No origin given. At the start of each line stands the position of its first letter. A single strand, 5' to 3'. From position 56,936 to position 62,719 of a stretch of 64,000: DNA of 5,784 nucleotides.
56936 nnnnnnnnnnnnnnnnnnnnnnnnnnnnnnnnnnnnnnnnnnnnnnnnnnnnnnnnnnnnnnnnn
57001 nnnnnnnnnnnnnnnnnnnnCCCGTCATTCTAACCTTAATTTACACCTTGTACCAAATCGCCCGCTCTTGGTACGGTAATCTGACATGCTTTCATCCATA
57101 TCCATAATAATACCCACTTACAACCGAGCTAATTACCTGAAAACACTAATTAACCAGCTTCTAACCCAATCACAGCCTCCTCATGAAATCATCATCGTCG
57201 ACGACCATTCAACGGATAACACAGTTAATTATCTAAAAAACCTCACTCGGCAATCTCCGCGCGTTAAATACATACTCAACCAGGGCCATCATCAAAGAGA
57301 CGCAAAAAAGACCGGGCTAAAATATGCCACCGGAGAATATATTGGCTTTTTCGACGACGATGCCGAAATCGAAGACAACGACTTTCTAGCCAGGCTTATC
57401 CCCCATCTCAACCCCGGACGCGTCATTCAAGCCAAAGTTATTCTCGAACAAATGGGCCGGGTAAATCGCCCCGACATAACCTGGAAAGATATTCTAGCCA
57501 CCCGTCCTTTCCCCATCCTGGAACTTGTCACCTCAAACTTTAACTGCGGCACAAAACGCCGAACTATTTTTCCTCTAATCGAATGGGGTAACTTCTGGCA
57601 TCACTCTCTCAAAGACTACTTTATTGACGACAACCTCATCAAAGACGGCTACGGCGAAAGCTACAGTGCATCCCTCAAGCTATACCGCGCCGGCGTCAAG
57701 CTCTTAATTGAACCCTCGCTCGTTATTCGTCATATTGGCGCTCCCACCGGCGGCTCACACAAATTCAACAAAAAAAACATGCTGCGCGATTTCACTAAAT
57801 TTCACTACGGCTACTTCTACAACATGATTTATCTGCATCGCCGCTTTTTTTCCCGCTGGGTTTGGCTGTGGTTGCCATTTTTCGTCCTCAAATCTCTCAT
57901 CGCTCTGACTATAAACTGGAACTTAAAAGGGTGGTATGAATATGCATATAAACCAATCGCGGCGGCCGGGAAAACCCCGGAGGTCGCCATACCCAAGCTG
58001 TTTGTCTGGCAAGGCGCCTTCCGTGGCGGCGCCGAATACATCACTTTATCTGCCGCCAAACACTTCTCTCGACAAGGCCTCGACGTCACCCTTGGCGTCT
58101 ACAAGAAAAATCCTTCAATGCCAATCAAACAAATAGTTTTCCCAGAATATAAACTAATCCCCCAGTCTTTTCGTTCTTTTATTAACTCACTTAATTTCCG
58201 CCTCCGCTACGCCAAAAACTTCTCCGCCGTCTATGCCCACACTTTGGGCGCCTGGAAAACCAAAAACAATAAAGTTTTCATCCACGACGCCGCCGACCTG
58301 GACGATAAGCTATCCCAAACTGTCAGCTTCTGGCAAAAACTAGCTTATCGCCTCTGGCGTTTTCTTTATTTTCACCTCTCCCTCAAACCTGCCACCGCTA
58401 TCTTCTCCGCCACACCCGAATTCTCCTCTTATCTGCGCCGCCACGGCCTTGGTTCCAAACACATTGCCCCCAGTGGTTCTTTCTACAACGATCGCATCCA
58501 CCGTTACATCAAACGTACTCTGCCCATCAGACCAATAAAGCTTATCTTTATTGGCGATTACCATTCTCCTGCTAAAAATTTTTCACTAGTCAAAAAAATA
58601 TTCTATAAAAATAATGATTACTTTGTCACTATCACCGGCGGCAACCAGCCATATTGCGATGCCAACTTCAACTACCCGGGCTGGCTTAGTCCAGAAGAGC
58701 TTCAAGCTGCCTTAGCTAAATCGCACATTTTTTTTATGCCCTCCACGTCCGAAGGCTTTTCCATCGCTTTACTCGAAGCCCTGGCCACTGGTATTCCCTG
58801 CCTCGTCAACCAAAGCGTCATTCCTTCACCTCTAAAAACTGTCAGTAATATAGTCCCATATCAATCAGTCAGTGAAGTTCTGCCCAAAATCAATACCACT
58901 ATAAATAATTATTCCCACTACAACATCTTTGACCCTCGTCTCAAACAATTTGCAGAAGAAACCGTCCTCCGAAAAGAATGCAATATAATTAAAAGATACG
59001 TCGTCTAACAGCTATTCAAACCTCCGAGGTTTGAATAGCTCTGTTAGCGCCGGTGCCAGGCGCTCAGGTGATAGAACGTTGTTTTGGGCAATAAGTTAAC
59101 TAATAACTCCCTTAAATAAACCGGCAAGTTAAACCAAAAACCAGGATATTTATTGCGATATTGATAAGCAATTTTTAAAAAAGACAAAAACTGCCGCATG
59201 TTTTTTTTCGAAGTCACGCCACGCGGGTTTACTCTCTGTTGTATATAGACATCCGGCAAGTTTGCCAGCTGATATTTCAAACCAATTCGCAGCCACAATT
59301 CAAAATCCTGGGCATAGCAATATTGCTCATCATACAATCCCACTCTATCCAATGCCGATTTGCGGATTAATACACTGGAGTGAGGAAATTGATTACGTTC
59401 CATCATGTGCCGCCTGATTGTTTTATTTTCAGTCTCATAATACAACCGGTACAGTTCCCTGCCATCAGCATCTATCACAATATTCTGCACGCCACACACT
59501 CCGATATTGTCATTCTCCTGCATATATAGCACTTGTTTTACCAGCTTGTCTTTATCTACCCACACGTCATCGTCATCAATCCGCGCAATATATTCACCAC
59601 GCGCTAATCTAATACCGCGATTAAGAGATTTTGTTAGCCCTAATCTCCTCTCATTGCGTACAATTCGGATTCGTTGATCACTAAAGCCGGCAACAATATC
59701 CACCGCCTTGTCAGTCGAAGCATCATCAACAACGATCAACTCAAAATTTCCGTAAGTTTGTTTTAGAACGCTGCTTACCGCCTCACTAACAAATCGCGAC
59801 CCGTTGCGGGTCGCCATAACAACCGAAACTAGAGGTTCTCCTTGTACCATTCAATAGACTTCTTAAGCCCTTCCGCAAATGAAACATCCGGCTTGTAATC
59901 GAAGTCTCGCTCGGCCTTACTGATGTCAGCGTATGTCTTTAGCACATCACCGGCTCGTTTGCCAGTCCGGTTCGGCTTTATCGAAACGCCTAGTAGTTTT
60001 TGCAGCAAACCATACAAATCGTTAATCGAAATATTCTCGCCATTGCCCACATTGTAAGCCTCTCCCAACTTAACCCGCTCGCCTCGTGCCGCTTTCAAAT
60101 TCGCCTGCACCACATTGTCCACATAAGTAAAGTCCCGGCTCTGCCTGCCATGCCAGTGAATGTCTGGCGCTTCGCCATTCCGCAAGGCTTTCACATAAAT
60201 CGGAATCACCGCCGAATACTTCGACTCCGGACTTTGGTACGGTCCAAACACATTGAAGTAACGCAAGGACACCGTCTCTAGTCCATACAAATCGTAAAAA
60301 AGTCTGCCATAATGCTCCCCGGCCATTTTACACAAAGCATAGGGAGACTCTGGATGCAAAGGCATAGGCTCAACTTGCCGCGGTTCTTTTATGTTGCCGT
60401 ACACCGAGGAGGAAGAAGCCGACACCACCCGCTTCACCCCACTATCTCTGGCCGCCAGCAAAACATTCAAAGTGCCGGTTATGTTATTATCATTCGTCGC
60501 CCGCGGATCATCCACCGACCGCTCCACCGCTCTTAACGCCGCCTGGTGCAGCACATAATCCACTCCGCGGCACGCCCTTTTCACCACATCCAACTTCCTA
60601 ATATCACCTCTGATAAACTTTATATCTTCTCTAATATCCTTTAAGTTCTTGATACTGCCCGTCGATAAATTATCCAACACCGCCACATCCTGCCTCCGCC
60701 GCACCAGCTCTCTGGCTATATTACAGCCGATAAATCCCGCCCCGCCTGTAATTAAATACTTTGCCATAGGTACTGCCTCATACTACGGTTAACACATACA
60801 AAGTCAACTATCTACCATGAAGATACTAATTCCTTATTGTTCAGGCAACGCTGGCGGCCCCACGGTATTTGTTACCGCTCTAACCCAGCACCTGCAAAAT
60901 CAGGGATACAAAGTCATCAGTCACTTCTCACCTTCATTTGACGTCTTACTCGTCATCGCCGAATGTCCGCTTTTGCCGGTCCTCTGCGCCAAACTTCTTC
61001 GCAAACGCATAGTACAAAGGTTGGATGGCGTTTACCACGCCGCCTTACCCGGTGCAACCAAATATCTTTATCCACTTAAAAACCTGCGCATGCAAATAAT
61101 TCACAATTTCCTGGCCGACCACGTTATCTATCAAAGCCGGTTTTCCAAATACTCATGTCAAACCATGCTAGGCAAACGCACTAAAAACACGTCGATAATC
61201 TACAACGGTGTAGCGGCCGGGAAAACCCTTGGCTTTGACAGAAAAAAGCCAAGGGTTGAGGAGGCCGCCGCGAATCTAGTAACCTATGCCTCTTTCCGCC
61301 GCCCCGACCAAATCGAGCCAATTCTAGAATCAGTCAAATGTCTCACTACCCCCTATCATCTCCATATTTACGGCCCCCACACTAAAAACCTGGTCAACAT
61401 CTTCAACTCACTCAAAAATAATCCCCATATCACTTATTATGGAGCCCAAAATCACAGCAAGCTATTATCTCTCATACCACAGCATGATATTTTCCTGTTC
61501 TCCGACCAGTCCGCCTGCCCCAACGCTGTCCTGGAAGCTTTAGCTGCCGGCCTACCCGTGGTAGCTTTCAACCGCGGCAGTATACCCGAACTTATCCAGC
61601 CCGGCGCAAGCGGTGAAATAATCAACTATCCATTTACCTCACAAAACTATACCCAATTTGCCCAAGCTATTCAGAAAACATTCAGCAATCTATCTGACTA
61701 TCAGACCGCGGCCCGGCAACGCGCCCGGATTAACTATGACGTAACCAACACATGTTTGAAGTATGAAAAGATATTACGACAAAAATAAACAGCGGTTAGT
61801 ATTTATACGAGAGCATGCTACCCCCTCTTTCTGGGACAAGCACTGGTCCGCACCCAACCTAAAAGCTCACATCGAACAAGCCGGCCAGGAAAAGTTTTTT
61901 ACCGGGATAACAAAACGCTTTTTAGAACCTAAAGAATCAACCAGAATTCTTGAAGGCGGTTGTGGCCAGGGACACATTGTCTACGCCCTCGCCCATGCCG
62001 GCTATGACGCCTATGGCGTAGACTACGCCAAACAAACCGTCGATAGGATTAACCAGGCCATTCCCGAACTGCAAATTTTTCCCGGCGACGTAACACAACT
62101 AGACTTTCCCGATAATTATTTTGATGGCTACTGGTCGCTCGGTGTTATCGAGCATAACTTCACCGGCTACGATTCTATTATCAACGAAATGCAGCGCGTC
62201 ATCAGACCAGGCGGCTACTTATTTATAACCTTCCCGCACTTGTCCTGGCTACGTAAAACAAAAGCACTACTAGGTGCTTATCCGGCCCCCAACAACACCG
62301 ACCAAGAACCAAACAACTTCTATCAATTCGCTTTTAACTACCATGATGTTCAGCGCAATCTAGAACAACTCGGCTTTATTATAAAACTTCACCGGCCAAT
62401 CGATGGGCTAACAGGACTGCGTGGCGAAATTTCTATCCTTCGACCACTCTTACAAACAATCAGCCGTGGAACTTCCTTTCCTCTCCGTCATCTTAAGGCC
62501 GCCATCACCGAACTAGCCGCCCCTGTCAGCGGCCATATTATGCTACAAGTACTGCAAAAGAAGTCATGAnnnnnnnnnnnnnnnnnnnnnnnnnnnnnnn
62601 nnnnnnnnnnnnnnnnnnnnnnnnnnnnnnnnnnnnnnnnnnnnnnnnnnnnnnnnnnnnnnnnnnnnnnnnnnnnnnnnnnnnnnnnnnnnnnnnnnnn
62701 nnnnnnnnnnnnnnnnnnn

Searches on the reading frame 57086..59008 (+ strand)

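Call 63: search_protein_families(library=pfam, proteins=[window:57086-59008:+], max_evalue=0.001)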
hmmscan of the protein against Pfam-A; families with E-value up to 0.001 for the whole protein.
window:57086-59008:+ (640 aa): 8 families
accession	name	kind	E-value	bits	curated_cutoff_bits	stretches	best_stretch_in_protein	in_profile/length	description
PF00535.33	Glycos_transf_2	-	1e-29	104.1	23.3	1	6-127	1-124/168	Glycosyl transferase family 2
PF00534.26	Glycos_transf_1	-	3.7e-11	43.3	26.4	1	526-576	73-123/172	Glycosyl transferases group 1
PF13692.12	Glyco_trans_1_4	-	5.5e-10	40.1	27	1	485-577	3-108/142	Glycosyl transferases group 1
PF10111.15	Glyco_tranf_2_2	-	2.2e-08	34.4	27.3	1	6-120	1-121/276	Glycosyltransferase like family 2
PF20706.3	GT4-conflict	-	6.7e-08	32.4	26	1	536-576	272-312/385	Family 4 Glycosyltransferase in conflict systems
PF13641.12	Glyco_tranf_2_3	-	9e-08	32.8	27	1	5-122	3-127/230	Glycosyltransferase like family 2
PF13524.12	Glyco_trans_1_2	-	0.00075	19.9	25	0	510-604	13-110/144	Glycosyl transferase-like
PF13439.12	Glyco_transf_4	-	0.00087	19.8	28.5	0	314-460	2-159/170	Glycosyltransferase Family 4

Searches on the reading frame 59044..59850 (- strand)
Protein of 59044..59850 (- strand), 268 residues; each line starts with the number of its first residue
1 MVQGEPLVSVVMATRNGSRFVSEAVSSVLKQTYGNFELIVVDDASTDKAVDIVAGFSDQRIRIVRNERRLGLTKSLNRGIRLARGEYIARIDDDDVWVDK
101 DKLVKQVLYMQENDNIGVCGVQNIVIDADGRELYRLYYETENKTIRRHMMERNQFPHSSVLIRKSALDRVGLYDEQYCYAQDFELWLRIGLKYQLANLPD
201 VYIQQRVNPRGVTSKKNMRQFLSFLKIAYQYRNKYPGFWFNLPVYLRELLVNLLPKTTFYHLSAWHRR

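Call 63: search_protein_families(library=pfam, proteins=[window:59044-59850:-], max_evalue=0.001)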
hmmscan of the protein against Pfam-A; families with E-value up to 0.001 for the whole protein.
window:59044-59850:- (268 aa): 4 families
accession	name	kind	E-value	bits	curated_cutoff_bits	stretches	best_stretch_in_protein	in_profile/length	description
PF00535.33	Glycos_transf_2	-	9.5e-34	117.2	23.3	1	9-166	1-157/168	Glycosyl transferase family 2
PF10111.15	Glyco_tranf_2_2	-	2e-22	80.5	27.3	1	10-225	2-235/276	Glycosyltransferase like family 2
PF13641.12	Glyco_tranf_2_3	-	7.2e-16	59.3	27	1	8-189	3-194/230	Glycosyltransferase like family 2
PF13632.12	Glyco_trans_2_3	-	0.00022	21.6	27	1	87-255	1-169/198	Glycosyl transferase family group 2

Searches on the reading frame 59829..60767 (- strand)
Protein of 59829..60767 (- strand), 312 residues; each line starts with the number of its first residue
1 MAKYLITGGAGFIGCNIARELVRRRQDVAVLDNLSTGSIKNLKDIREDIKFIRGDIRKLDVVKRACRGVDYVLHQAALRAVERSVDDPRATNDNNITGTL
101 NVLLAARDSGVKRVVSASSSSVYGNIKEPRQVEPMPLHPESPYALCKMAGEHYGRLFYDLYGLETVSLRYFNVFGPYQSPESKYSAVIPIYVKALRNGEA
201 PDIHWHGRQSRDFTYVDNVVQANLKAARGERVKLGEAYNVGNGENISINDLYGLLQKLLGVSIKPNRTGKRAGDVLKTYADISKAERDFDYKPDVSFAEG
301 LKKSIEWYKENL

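Call 63: search_protein_families(library=pfam, proteins=[window:59829-60767:-], max_evalue=0.001)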
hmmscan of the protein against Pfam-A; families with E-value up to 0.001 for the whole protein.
window:59829-60767:- (312 aa): 9 families
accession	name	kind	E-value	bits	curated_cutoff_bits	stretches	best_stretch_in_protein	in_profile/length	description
PF01370.27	Epimerase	-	2.1e-59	201.3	20.9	1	5-241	2-240/240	NAD dependent epimerase/dehydratase family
PF16363.11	GDP_Man_Dehyd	-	3e-55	188.4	27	1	5-303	1-331/332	GDP-mannose 4,6 dehydratase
PF01073.25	3Beta_HSD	-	4.9e-29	101.7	22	1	5-229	1-231/280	3-beta hydroxysteroid dehydrogenase/isomerase family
PF02719.21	Polysacc_synt_2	-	1.7e-16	60.7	20.2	1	5-274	2-267/293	Polysaccharide biosynthesis protein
PF07993.18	NAD_binding_4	-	1.8e-09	37.6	20.1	1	6-173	1-207/258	Male sterility protein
PF13460.12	NAD_binding_10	-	1e-08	35.7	27.2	1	8-130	1-109/184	NAD(P)H-binding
PF04321.23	RmlD_sub_bind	-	1.9e-08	34.1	27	1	4-155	3-137/287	RmlD substrate binding domain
PF00106.31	adh_short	-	6.1e-05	23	26.6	1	5-70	4-79/195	short chain dehydrogenase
PF08659.16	KR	-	0.00024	21.5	22.6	1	2-115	1-132/180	KR domain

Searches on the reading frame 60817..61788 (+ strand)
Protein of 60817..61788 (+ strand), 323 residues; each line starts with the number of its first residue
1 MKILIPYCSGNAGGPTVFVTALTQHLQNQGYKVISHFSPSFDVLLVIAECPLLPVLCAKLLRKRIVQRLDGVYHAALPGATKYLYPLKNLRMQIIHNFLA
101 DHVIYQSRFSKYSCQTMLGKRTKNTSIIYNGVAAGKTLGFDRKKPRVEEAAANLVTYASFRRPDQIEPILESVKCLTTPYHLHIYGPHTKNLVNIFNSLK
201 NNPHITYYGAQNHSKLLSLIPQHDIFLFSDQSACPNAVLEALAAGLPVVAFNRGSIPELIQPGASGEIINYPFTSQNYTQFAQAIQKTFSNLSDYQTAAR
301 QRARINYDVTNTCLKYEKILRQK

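Call 63: search_protein_families(library=pfam, proteins=[window:60817-61788:+], max_evalue=0.001)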
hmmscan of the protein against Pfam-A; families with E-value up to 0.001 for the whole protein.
window:60817-61788:+ (323 aa): 3 families
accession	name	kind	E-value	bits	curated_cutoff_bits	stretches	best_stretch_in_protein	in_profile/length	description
PF00534.26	Glycos_transf_1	-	3.3e-16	59.7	26.4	1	142-295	6-161/172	Glycosyl transferases group 1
PF13692.12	Glyco_trans_1_4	-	1.8e-15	57.9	27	1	154-290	4-141/142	Glycosyl transferases group 1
PF13439.12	Glyco_transf_4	-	2.8e-06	27.9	28.5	0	47-132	79-166/170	Glycosyltransferase Family 4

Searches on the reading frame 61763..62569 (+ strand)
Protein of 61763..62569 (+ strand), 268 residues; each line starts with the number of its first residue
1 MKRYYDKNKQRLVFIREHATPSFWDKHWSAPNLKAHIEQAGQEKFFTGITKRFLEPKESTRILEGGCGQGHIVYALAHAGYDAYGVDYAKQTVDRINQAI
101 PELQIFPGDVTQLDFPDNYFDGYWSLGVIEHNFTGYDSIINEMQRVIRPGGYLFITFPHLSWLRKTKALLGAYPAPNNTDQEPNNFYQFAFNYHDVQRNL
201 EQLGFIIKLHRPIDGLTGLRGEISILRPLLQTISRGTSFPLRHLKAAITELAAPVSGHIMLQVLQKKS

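Call 63: search_protein_families(library=pfam, proteins=[window:61763-62569:+], max_evalue=0.001)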
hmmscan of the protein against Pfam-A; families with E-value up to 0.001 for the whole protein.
window:61763-62569:+ (268 aa): 9 families
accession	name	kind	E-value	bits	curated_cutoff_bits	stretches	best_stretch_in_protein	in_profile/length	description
PF08241.18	Methyltransf_11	-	3.7e-18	66.4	21.2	1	63-155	1-95/95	Methyltransferase domain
PF13649.12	Methyltransf_25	-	2.3e-15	57.5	27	1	62-151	1-97/97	Methyltransferase domain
PF13847.12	Methyltransf_31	-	1.6e-10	41.3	27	1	57-161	2-116/145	Methyltransferase domain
PF13489.12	Methyltransf_23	-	4.1e-10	40.1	27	1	46-181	10-140/164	Methyltransferase domain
PF08242.18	Methyltransf_12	-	1.3e-07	32.7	30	1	63-153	1-98/98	Methyltransferase domain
PF05724.17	TPMT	-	9.7e-06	25.8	26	1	20-96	2-75/218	Thiopurine S-methyltransferase (TPMT)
PF07021.18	MetW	-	1.6e-05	25.1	21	1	58-189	13-140/193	Methionine biosynthesis protein MetW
PF01209.24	Ubie_methyltran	-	3.4e-05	23.7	20.1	1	46-155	35-151/233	ubiE/COQ5 methyltransferase family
PF03848.20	TehB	-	0.00014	21.8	20.4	1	60-155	32-132/193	Tellurite resistance protein TehB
